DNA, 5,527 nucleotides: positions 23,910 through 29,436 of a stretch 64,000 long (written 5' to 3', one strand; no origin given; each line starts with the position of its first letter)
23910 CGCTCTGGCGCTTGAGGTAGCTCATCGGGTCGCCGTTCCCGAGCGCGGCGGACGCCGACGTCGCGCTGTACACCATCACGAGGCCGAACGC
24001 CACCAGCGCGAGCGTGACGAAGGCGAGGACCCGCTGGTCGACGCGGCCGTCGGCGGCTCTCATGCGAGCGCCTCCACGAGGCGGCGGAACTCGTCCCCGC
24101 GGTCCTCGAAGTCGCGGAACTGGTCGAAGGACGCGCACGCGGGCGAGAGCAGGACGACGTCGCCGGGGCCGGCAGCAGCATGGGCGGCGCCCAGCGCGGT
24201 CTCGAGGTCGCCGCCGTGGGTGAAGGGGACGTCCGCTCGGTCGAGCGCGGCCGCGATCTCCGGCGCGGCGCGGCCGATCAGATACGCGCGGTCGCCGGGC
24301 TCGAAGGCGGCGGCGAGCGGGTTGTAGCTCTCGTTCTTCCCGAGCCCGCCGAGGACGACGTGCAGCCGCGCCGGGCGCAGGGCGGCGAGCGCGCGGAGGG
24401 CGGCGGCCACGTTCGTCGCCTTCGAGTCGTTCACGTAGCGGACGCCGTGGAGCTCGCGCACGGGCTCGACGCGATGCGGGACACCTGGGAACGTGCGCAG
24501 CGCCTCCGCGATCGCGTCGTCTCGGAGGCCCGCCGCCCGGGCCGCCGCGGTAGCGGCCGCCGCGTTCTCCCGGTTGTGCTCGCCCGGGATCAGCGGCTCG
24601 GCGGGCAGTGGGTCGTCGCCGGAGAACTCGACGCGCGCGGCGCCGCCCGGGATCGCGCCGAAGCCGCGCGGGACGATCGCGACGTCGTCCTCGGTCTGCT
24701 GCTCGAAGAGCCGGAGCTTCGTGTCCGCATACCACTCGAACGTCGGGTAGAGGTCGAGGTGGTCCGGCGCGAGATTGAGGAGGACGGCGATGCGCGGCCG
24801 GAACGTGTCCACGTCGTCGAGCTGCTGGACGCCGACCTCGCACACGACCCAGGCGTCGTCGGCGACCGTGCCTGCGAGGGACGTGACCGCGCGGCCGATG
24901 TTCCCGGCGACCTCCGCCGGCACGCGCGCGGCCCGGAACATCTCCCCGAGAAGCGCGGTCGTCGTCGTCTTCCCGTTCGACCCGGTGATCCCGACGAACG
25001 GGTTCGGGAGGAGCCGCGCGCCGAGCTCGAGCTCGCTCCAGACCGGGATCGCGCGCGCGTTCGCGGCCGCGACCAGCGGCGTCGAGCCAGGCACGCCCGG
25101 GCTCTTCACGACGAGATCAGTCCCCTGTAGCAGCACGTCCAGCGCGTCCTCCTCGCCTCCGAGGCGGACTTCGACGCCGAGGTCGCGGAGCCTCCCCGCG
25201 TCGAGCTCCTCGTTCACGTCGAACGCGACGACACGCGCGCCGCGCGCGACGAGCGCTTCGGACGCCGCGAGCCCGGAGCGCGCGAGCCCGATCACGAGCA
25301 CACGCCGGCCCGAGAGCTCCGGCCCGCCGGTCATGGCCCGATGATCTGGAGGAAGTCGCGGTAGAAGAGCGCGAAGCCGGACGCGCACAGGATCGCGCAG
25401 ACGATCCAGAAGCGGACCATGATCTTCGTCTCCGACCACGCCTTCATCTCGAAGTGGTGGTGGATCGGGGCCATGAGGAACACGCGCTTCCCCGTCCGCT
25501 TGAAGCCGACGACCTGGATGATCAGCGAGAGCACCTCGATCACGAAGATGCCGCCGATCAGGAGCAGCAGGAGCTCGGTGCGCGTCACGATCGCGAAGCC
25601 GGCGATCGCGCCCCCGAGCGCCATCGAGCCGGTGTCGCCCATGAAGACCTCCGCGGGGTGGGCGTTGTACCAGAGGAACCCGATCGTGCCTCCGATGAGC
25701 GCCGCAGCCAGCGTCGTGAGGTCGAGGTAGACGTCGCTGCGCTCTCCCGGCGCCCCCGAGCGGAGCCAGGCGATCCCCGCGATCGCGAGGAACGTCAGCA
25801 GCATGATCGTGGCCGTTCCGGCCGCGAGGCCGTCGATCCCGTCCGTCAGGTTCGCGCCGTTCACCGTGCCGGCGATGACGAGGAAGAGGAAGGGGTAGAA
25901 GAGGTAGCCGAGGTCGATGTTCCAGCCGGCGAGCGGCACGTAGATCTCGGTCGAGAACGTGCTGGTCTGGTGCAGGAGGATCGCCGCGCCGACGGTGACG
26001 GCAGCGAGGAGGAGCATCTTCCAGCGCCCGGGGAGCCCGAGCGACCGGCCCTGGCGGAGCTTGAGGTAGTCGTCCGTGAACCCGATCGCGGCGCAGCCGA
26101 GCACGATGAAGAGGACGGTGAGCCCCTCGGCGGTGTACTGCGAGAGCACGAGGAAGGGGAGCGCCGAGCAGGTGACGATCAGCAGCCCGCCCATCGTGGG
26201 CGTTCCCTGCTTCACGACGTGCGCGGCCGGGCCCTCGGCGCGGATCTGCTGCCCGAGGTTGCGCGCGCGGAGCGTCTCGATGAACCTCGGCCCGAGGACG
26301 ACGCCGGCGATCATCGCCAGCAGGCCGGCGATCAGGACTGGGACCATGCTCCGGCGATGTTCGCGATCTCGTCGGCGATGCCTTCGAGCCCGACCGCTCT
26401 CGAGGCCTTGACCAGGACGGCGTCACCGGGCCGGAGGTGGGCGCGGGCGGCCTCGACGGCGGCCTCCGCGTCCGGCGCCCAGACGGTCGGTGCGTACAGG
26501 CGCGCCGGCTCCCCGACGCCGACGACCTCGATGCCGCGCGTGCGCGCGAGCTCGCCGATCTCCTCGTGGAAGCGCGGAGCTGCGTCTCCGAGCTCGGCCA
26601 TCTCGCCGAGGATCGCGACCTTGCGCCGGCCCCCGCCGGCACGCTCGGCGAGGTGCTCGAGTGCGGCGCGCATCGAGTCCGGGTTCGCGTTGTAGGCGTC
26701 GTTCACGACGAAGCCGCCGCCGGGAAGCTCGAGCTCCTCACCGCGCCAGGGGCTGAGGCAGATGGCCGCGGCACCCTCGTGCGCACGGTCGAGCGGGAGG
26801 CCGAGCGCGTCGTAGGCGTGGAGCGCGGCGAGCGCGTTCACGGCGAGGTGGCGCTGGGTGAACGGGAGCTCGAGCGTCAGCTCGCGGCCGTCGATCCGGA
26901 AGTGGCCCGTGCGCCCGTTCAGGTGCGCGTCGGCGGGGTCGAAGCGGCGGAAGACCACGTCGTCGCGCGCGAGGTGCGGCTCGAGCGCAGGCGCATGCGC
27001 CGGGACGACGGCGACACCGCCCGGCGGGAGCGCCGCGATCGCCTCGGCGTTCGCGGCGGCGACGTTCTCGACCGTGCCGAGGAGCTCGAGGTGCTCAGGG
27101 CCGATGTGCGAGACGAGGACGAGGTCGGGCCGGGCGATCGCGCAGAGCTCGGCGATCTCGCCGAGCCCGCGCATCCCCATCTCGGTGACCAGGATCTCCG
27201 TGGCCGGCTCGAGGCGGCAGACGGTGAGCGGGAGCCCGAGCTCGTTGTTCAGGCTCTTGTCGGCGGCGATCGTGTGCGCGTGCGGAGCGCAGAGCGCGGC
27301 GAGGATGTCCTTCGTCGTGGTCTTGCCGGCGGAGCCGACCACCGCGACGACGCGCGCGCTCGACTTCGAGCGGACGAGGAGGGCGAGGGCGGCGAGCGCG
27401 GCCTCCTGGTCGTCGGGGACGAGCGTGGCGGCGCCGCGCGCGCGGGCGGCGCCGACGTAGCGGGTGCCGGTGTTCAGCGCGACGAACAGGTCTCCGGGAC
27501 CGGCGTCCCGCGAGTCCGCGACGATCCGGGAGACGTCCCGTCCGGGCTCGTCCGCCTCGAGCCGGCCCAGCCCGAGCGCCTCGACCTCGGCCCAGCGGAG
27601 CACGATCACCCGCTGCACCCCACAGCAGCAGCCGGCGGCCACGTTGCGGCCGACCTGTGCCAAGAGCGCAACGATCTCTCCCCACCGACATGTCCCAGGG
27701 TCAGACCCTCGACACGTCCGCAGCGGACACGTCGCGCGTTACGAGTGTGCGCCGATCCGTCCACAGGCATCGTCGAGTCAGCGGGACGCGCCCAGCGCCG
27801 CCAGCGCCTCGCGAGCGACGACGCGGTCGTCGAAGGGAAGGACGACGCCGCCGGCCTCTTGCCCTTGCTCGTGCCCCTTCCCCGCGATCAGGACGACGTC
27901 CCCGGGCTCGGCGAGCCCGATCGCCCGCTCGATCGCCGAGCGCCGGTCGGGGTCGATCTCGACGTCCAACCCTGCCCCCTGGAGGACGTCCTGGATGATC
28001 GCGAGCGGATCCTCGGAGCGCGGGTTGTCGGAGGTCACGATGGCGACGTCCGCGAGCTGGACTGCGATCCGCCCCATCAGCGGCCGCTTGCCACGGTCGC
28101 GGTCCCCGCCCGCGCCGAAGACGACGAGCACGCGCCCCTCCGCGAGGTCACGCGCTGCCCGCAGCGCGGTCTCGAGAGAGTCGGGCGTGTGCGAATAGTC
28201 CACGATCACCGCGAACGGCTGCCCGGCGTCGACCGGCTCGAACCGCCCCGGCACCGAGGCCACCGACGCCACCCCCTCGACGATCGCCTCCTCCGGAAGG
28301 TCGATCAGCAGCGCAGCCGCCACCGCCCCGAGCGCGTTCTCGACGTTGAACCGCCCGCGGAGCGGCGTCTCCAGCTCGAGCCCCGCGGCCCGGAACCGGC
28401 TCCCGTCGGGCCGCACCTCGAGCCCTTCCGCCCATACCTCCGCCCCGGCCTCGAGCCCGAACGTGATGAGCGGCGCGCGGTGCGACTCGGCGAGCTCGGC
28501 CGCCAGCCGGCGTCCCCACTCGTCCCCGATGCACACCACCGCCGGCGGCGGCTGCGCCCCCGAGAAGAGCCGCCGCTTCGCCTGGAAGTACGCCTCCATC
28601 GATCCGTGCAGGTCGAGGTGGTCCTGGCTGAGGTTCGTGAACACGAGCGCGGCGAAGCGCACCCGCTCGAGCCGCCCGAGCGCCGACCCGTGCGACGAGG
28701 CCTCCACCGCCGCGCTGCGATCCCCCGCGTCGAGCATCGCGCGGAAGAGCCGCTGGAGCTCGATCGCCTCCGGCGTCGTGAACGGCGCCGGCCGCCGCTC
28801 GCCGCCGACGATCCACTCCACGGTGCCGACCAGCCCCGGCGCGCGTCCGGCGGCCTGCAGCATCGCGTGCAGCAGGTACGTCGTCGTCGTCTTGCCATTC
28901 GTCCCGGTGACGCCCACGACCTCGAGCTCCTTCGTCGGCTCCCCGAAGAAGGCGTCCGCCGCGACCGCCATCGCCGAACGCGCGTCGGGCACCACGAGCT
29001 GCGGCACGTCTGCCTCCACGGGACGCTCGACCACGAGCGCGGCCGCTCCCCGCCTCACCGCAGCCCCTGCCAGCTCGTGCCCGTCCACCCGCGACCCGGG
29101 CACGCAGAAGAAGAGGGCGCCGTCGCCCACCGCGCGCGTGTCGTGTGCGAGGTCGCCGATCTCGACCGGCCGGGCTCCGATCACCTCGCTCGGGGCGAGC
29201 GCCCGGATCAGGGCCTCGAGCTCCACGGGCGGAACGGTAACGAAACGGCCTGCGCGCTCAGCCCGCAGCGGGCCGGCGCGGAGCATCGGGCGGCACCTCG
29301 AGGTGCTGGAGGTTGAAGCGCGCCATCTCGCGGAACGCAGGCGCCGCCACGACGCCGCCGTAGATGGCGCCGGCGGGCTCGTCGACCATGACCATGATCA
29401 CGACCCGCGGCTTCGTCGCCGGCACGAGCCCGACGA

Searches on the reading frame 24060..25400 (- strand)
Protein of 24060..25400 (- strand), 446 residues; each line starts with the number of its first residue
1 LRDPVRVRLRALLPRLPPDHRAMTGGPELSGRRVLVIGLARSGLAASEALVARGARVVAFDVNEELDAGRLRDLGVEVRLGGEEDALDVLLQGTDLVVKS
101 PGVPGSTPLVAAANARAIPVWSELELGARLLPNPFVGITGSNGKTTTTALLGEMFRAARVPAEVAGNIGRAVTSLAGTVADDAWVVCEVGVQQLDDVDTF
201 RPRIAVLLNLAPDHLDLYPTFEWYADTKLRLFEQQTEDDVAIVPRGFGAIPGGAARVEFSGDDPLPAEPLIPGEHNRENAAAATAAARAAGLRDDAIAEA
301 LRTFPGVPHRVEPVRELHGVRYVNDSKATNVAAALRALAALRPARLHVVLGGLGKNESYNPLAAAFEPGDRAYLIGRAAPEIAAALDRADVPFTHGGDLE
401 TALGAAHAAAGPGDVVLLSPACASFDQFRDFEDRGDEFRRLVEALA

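Call 6: search_protein_families(library=pfam, proteins=[window:24060-25400:-])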
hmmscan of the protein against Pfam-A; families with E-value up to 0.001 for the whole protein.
window:24060-25400:- (446 aa): 4 families
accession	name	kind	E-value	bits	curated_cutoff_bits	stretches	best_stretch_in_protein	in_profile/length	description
PF08245.18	Mur_ligase_M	-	4e-23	82.8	24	1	138-244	1-122/200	Mur ligase middle domain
PF02875.26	Mur_ligase_C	-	3e-14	54.4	28.4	1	309-422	1-127/127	Mur ligase, glutamate ligase domain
PF21799.2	MurD-like_N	-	6.8e-08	33.1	27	1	33-120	2-86/88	Mur ligase MurD-like, N-terminal domain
PF00107.32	ADH_zinc_N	-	0.00034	21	31.8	0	43-82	3-41/129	Zinc-binding dehydrogenase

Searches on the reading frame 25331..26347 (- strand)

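Call 6: search_protein_families(library=pfam, proteins=[window:25331-26347:-])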
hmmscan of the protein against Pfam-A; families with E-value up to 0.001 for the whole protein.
window:25331-26347:- (338 aa): 2 families
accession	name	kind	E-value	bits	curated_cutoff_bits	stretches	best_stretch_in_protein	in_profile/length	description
PF00953.26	Glycos_transf_4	-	2.5e-32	112.5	27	1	77-254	3-158/160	Glycosyl transferase family 4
PF10555.14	MraY_sig1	-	1.5e-05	24.7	20.1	1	46-58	1-13/13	Phospho-N-acetylmuramoyl-pentapeptide-transferase signature 1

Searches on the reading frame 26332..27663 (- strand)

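Call 6: search_protein_families(library=pfam, proteins=[window:26332-27663:-])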
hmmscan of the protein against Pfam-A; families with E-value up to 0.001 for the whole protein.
window:26332-27663:- (443 aa): 2 families
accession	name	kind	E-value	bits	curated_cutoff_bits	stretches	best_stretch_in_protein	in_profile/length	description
PF08245.18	Mur_ligase_M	-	1.6e-26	94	24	1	108-283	1-199/200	Mur ligase middle domain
PF02875.26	Mur_ligase_C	-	1.1e-18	68.7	28.4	1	316-422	10-127/127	Mur ligase, glutamate ligase domain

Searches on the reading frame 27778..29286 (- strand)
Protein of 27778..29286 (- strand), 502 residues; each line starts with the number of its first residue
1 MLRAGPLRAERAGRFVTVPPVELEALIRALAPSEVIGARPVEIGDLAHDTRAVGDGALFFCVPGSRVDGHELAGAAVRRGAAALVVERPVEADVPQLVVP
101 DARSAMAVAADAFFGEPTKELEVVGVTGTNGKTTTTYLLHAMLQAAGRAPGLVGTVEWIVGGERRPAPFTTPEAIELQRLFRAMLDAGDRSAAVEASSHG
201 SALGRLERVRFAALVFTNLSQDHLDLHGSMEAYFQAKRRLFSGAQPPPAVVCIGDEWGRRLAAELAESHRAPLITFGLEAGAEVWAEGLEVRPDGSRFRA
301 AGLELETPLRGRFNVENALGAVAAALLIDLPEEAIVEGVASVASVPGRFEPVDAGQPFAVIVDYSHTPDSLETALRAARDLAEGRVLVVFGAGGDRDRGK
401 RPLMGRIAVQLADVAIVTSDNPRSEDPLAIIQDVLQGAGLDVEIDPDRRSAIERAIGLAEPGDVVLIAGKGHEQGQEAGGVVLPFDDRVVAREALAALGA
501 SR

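Call 6: search_protein_families(library=pfam, proteins=[window:27778-29286:-])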
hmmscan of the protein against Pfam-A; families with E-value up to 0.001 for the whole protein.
window:27778-29286:- (502 aa): 3 families
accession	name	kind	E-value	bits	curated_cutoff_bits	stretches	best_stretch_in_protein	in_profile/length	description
PF08245.18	Mur_ligase_M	-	2.7e-49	168.3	24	1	126-325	1-200/200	Mur ligase middle domain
PF02875.26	Mur_ligase_C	-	4.3e-35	121.8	28.4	1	347-471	1-127/127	Mur ligase, glutamate ligase domain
PF01225.30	Mur_ligase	-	1.7e-08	35.2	21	1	46-113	5-94/95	Mur ligase family, catalytic domain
